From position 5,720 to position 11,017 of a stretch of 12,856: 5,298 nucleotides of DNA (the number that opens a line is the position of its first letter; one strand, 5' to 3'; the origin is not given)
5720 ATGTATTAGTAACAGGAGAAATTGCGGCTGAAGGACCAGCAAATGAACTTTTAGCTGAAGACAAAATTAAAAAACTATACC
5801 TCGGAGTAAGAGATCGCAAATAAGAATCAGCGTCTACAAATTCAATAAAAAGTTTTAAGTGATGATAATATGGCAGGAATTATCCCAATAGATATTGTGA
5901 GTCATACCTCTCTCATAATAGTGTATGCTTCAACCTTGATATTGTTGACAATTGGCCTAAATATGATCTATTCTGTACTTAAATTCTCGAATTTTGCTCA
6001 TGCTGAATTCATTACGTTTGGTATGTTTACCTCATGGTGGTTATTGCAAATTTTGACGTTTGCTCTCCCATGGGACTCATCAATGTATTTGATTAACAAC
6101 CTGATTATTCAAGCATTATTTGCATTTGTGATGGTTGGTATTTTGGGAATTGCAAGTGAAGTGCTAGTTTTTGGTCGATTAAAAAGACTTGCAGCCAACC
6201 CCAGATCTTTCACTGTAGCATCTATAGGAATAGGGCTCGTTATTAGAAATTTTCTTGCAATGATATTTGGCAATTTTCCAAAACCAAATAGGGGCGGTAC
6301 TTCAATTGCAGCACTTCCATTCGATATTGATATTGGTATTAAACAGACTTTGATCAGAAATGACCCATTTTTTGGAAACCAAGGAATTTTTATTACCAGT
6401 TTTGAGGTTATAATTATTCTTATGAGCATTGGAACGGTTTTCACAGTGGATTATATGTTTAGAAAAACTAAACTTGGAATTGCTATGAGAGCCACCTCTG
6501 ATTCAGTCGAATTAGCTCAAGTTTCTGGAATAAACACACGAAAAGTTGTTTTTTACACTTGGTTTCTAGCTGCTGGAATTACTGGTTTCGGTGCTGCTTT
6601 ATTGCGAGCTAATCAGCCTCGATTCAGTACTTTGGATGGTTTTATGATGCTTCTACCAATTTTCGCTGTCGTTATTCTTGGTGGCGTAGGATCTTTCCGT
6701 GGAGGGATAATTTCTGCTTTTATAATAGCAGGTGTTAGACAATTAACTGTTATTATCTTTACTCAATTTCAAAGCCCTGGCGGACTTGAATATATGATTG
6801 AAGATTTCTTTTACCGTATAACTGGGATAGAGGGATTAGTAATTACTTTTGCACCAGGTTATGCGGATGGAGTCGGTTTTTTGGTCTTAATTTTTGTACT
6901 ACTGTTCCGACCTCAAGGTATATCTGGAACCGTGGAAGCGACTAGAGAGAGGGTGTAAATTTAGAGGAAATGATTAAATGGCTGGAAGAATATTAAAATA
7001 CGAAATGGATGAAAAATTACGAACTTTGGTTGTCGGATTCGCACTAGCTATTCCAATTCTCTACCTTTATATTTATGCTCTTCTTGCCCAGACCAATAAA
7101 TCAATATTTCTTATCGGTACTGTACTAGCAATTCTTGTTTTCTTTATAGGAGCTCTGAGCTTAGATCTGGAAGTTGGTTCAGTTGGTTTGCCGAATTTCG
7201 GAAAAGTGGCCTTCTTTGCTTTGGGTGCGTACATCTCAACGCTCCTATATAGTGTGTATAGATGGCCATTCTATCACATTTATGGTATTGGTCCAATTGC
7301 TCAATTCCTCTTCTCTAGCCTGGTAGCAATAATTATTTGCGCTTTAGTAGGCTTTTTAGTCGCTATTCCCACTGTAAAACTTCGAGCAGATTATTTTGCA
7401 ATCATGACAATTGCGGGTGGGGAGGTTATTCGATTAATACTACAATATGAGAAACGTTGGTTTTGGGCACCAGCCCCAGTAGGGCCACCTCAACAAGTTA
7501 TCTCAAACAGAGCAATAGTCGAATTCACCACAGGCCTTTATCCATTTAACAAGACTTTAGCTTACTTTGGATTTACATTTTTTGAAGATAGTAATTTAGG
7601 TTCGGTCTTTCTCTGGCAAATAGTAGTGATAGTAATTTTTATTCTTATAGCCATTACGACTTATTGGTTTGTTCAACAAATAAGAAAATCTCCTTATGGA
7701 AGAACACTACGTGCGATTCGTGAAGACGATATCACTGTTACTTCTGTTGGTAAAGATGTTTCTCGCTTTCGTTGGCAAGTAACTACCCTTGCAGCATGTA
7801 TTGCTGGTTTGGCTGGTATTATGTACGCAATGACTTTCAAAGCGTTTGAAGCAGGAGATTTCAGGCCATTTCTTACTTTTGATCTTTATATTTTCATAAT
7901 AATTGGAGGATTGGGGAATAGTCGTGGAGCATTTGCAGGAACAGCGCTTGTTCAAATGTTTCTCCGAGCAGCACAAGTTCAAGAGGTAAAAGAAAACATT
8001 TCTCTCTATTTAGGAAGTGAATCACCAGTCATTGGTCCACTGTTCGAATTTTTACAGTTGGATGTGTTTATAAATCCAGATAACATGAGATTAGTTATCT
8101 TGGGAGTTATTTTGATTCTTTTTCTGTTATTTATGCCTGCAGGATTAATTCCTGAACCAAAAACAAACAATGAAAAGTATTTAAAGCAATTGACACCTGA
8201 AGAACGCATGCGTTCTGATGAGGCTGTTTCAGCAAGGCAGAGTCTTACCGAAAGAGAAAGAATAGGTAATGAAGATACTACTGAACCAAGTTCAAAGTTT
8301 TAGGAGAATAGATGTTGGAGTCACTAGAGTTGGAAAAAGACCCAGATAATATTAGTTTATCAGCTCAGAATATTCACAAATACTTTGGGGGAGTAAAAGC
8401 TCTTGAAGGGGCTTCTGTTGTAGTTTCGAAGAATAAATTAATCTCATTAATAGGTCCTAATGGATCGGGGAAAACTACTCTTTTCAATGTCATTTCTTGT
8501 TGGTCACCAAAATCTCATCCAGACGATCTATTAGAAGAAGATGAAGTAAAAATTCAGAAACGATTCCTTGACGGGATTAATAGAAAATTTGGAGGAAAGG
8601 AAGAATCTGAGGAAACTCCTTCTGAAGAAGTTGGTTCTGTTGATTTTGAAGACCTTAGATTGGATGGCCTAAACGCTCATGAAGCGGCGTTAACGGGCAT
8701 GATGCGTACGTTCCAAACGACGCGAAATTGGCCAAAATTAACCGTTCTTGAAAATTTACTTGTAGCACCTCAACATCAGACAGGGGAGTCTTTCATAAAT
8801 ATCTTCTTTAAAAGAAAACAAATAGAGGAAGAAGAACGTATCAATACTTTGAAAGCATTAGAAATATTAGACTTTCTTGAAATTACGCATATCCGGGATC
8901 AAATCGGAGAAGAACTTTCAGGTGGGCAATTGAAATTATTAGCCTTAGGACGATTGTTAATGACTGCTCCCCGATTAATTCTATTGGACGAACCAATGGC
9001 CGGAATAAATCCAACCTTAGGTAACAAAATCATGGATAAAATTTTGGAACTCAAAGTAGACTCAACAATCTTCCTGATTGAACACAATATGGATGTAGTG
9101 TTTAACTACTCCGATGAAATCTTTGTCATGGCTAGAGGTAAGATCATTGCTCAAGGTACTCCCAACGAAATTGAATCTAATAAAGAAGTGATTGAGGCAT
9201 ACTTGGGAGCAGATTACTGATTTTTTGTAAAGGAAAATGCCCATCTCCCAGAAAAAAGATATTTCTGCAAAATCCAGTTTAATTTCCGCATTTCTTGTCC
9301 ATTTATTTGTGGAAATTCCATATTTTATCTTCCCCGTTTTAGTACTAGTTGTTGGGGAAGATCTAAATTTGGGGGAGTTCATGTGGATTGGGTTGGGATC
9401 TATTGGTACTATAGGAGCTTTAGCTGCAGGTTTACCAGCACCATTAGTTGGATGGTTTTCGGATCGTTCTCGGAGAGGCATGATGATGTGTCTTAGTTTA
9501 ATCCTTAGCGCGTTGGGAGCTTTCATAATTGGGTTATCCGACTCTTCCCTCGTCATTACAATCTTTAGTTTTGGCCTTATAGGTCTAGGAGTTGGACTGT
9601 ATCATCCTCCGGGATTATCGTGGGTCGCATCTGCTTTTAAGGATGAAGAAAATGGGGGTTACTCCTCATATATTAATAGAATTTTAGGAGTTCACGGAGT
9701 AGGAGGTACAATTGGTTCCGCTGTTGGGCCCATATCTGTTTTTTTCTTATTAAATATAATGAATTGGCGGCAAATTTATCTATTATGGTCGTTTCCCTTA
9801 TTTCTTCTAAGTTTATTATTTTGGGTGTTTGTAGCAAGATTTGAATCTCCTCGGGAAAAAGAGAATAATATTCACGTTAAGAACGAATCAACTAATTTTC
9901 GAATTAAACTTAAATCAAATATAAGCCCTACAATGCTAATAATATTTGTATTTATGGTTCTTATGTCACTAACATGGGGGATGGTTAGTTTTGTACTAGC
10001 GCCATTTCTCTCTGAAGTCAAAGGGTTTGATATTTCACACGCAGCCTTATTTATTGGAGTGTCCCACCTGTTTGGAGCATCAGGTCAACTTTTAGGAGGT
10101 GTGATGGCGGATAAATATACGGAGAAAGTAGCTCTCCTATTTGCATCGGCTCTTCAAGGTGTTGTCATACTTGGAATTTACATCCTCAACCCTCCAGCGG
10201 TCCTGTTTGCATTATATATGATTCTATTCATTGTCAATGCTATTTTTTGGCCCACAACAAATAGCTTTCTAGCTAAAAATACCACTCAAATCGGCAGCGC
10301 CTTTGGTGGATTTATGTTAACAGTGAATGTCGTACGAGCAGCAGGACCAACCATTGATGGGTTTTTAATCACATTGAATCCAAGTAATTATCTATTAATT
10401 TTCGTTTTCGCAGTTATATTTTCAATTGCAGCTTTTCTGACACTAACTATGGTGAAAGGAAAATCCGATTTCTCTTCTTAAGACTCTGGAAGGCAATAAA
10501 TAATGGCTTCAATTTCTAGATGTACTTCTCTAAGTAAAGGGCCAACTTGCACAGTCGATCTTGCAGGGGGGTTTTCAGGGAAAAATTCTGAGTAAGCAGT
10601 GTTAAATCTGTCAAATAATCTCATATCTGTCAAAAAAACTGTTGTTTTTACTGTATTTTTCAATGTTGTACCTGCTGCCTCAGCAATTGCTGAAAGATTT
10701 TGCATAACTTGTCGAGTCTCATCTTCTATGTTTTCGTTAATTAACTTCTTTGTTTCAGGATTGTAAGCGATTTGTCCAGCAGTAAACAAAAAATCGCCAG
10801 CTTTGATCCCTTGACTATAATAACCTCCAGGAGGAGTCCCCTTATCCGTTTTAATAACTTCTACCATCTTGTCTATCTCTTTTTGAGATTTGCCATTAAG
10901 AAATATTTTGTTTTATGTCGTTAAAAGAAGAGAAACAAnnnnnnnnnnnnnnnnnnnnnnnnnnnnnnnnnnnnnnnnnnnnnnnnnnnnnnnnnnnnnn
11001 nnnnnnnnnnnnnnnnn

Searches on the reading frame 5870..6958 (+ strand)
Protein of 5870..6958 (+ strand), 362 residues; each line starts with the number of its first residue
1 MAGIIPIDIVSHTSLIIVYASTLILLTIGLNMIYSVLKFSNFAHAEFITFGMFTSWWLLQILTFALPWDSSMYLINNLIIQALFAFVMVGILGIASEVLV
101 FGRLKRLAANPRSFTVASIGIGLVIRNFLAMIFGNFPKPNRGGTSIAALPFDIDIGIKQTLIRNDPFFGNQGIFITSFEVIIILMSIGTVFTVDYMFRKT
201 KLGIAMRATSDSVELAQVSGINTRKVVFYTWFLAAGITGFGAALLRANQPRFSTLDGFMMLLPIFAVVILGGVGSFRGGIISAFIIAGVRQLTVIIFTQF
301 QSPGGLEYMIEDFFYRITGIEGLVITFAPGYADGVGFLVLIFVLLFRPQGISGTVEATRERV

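Call 5: search_protein_families(library=pfam, proteins=[window:5870-6958:+], max_evalue=0.001)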
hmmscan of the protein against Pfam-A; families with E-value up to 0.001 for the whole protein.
window:5870-6958:+ (362 aa): 1 family
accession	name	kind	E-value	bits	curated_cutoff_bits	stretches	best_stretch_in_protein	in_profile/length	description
PF02653.21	BPD_transp_2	-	1.2e-25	90.7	26.8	1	16-311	5-253/269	Branched-chain amino acid transport system / permease component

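Call 6: search_protein_families(library=ncbifam, proteins=[window:5870-6958:+], max_evalue=0.001)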
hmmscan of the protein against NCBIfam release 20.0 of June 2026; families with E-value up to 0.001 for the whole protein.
window:5870-6958:+ (362 aa): 5 families
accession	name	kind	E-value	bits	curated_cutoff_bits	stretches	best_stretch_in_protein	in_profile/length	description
TIGR03409.1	urea_trans_UrtB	equivalog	7.1e-25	88.2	250.3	1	17-296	8-260/291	urea ABC transporter permease subunit UrtB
NF008011.0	PRK10740.1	equivalog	1.5e-14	54.4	379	1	18-293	17-271/308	high-affinity branched-chain amino acid ABC transporter permease LivH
TIGR03622.1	urea_t_UrtB_arc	equivalog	1.3e-13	50.9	374.25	2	177-291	132-246/284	urea ABC transporter, permease protein UrtB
NF007014.0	PRK09478.1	equivalog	3.1e-07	30.1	386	1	175-297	178-301/336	galactose/methyl galactoside ABC transporter permease MglC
NF040906.3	GguB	equivalog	0.00026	20.3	450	1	181-287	227-338/375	multiple monosaccharide ABC transporter permease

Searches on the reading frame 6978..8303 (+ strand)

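Call 5: search_protein_families(library=pfam, proteins=[window:6978-8303:+], max_evalue=0.001)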
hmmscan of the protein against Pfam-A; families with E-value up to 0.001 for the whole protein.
window:6978-8303:+ (441 aa): 1 family
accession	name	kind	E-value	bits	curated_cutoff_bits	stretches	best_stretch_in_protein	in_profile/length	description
PF02653.21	BPD_transp_2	-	2.6e-36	125.6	26.8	1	48-381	5-267/269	Branched-chain amino acid transport system / permease component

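Call 6: search_protein_families(library=ncbifam, proteins=[window:6978-8303:+], max_evalue=0.001)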
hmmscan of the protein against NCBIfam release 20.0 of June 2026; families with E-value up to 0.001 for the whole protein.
window:6978-8303:+ (441 aa): 4 families
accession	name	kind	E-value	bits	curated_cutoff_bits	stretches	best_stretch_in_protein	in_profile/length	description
NF008450.0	PRK11301.1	subfamily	3.6e-24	86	366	1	33-323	99-370/418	high-affinity branched-chain amino acid ABC transporter permease LivM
TIGR03408.1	urea_trans_UrtC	equivalog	4.7e-16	59.4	296.2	1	214-328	165-279/313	urea ABC transporter permease subunit UrtC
TIGR03727.1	urea_t_UrtC_arc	equivalog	3.1e-15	55.9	575.55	1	24-417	33-356/369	urea ABC transporter, permease protein UrtC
TIGR03409.1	urea_trans_UrtB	equivalog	5.5e-07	29.5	250.3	1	217-330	144-255/291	urea ABC transporter permease subunit UrtB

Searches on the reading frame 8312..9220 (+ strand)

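Call 5: search_protein_families(library=pfam, proteins=[window:8312-9220:+], max_evalue=0.001)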
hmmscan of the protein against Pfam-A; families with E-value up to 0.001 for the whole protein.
window:8312-9220:+ (302 aa): 5 families
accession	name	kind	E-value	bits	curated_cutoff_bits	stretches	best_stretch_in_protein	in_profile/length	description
PF00005.33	ABC_tran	-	2.6e-20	73.9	25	1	32-230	2-137/137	ABC transporter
PF13304.12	AAA_21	-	1.1e-09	39.2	27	1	45-247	3-282/304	AAA domain, putative AbiEii toxin, Type IV TA system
PF12399.14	BCA_ABC_TP_C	-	3.4e-09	36.5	25.5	1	277-301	1-25/27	Branched-chain amino acid ATP-binding cassette transporter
PF02463.25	SMC_N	-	3.1e-06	27.2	40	1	28-265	10-204/220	RecF/RecN/SMC N terminal domain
PF13476.12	AAA_23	-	4.5e-05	24.6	27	1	16-73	2-50/201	AAA domain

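Call 6: search_protein_families(library=ncbifam, proteins=[window:8312-9220:+], max_evalue=0.001)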
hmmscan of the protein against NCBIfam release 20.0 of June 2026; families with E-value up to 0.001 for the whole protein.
window:8312-9220:+ (302 aa): 188 families (the best 25 are shown)
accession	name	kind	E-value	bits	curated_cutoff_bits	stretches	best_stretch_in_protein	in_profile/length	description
NF008449.1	PRK11300.1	equivalog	1.9e-54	184.6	362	2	107-300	59-254/255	high-affinity branched-chain amino acid ABC transporter ATP-binding protein LivG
TIGR03411.1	urea_trans_UrtD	equivalog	7.3e-49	166.6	304.1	2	106-299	55-241/242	urea ABC transporter ATP-binding protein UrtD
TIGR04406.1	LPS_export_lptB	equivalog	3.7e-36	124.6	240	2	106-302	54-237/239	LPS export ABC transporter ATP-binding protein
TIGR03410.1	urea_trans_UrtE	equivalog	8e-35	120.4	285.8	2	106-291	53-223/230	urea ABC transporter ATP-binding subunit UrtE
TIGR02315.1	ABC_phnC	equivalog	2.1e-31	109.2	266.1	2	129-290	82-236/243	phosphonate ABC transporter ATP-binding protein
TIGR01188.1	drrA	subfamily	4.2e-31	108.4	312.45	2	176-289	99-213/302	daunorubicin resistance ABC transporter, ATP-binding protein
NF008144.0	PRK10895.1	equivalog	1.6e-30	106.4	381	2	120-302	70-239/241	LPS export ABC transporter ATP-binding protein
TIGR04521.1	ECF_ATPase_2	equivalog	2.4e-29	102.3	330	2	164-296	106-241/279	energy-coupling factor transporter ATPase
TIGR03265.1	PhnT2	equivalog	8.9e-29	100.8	457.7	2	168-289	103-224/353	putative 2-aminoethylphosphonate ABC transporter ATP-binding protein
TIGR00972.1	3a0107s01c2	equivalog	6.5e-28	97.7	343.2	2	133-291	87-234/248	phosphate ABC transporter ATP-binding protein PstB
NF008626.0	PRK11614.1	equivalog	1.7e-27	96.4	441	2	174-299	114-236/237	high-affinity branched-chain amino acid ABC transporter ATP-binding protein LivF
NF043075.1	MMSYN1_0197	equivalog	1.8e-27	96.2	550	2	107-290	56-223/341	spermidine/putrescine ABC transporter ATP-binding protein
TIGR03005.1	ectoine_ehuA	equivalog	1e-26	93.7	345.4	2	133-289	92-236/252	ectoine/hydroxyectoine ABC transporter ATP-binding protein EhuA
NF010157.0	PRK13636.1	equivalog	3.2e-26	92.2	463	2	184-295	124-237/285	cobalt transporter ATP-binding subunit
NF010171.0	PRK13652.1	equivalog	3.6e-25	88.6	476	2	181-294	117-232/277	cobalt transporter ATP-binding subunit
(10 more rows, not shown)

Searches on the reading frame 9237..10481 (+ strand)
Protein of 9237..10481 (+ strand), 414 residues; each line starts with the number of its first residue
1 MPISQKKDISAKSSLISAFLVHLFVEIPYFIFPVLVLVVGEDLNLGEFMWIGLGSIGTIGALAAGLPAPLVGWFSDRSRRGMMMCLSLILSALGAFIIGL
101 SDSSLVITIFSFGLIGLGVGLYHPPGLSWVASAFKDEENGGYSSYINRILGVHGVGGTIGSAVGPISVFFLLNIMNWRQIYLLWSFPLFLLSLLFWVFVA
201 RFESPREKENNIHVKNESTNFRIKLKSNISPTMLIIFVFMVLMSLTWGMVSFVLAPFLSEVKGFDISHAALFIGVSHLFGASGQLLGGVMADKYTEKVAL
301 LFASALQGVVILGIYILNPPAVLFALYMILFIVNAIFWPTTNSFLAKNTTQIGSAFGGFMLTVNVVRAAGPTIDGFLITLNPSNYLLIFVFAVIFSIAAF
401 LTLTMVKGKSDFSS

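Call 5: search_protein_families(library=pfam, proteins=[window:9237-10481:+], max_evalue=0.001)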
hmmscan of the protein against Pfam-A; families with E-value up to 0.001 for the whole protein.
window:9237-10481:+ (414 aa): 2 families
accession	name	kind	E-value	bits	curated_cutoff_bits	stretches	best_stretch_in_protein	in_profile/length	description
PF07690.21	MFS_1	-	5.5e-35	121.3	33.4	1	18-371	5-347/347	Major Facilitator Superfamily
PF13347.12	MFS_2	-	3e-05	23.2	27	1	68-341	50-332/427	MFS/sugar transport protein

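Call 6: search_protein_families(library=ncbifam, proteins=[window:9237-10481:+], max_evalue=0.001)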
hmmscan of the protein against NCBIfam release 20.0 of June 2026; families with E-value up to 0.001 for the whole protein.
window:9237-10481:+ (414 aa): 8 families
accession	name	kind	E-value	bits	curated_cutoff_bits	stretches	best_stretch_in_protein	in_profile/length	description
TIGR00881.1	2A0104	subfamily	1.5e-10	40.7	407.75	2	274-409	38-174/379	phosphoglycerate transporter protein PgtP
NF038246.1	bile_salt_MFS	equivalog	9.1e-10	38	400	1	44-406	34-403/408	conjugated bile salt MFS transporter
TIGR00893.1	2A0114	subfamily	2e-08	33.6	395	1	69-406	47-399/399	D-galactonate transporter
NF049980.1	SfMCT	equivalog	4.1e-08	32.3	320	1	59-393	45-376/378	L-lactate MFS transporter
TIGR00880.1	2_A_01_02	superfamily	5.1e-07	29.9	131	1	62-197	9-136/141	multidrug resistance protein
TIGR00900.1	2A0121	subfamily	6.3e-07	29.1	319.6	1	241-403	9-175/364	H+ Antiporter protein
TIGR00890.1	2A0111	subfamily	8.7e-07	28.2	374.85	1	68-395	55-372/377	oxalate/formate antiport family MFS transporter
TIGR00895.1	2A0115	subfamily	6.3e-06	25.4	418.55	1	16-335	20-353/398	aromatic acid/H+ symport family MFS transporter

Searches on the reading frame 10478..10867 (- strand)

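Call 88: search_protein_families(library=pfam, proteins=[window:10478-10867:-], max_evalue=0.01)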
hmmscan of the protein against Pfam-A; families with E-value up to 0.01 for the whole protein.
window:10478-10867:- (129 aa): 1 family
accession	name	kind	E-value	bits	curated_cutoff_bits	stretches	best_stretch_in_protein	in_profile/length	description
PF01042.26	Ribonuc_L-PSP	-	1e-33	116.3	27.3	1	14-124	8-120/121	Endoribonuclease L-PSP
